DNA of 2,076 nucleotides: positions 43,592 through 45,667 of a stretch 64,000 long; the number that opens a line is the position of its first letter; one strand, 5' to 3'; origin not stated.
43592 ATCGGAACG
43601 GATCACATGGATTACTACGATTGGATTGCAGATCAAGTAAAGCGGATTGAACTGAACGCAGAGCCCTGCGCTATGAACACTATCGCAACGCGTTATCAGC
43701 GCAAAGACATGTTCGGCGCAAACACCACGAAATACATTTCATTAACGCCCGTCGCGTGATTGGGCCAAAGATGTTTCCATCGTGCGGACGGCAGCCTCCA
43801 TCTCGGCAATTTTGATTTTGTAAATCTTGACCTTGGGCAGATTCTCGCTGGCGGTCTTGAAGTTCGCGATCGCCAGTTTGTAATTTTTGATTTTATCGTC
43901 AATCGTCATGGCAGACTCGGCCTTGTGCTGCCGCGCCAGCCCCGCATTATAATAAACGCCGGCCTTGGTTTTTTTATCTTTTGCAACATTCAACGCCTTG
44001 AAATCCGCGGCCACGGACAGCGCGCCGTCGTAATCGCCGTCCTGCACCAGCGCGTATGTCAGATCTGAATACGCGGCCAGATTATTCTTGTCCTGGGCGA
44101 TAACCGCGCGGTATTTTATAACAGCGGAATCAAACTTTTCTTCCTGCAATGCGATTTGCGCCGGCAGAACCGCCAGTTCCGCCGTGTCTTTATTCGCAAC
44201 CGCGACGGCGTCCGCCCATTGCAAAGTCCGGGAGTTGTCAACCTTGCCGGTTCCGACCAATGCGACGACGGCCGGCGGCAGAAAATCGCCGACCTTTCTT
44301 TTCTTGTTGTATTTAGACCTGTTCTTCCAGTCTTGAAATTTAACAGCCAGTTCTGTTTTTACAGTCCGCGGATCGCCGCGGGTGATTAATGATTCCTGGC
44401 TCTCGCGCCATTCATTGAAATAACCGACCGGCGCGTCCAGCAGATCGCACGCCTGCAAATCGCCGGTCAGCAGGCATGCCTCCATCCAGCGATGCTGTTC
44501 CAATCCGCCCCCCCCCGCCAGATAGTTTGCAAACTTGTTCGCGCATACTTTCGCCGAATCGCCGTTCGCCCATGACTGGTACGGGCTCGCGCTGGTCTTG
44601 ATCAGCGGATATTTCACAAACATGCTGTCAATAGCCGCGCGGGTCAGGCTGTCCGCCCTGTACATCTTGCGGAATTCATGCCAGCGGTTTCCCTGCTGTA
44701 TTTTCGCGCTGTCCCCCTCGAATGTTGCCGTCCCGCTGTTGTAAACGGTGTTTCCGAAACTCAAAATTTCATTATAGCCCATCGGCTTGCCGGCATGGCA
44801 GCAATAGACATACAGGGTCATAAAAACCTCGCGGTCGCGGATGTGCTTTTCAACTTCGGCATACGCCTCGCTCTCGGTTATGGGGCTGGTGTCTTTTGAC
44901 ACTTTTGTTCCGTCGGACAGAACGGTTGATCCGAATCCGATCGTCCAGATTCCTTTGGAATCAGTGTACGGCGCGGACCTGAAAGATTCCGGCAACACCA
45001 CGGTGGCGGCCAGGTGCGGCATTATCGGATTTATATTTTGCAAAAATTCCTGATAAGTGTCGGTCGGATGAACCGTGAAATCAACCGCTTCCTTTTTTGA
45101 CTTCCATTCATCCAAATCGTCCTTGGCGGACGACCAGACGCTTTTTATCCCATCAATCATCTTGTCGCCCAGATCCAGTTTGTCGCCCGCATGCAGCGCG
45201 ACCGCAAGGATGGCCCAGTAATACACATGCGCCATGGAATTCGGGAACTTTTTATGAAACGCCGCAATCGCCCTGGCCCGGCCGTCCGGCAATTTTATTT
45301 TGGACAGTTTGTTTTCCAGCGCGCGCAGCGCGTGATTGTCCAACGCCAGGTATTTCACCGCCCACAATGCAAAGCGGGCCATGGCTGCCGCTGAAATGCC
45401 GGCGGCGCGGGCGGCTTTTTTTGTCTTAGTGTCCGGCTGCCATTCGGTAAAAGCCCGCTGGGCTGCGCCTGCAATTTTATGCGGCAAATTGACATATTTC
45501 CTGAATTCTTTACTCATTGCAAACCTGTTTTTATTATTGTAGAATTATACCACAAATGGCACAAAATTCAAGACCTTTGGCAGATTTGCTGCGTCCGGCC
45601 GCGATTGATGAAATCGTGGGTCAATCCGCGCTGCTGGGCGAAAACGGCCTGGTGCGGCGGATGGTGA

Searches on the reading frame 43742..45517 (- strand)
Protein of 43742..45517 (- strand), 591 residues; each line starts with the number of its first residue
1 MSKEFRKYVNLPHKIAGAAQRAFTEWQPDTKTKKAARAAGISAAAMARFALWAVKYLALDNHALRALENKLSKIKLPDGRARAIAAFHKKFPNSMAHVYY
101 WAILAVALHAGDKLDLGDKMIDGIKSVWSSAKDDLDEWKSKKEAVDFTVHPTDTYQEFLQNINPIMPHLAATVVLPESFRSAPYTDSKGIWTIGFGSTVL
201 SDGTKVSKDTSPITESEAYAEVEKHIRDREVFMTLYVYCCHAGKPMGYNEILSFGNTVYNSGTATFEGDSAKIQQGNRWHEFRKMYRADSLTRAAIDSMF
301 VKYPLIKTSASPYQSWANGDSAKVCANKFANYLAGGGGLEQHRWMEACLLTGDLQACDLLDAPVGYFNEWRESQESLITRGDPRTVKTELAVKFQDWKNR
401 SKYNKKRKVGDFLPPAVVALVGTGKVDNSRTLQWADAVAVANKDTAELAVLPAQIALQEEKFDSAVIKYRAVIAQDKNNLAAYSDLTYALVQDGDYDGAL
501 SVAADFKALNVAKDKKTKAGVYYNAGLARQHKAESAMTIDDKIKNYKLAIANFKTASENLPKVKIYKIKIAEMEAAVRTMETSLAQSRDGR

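Call 82: search_protein_families(library=pfam, proteins=[window:43742-45517:-], max_evalue=0.001)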
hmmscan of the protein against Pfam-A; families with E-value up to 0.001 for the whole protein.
window:43742-45517:- (591 aa): 2 families
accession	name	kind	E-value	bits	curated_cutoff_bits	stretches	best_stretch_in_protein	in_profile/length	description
PF00959.24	Phage_lysozyme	-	1.7e-08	35.3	22.3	1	177-270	4-87/125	Phage lysozyme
PF14559.12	TPR_19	-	0.00061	20.5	25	0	456-502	1-47/68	Tetratricopeptide repeat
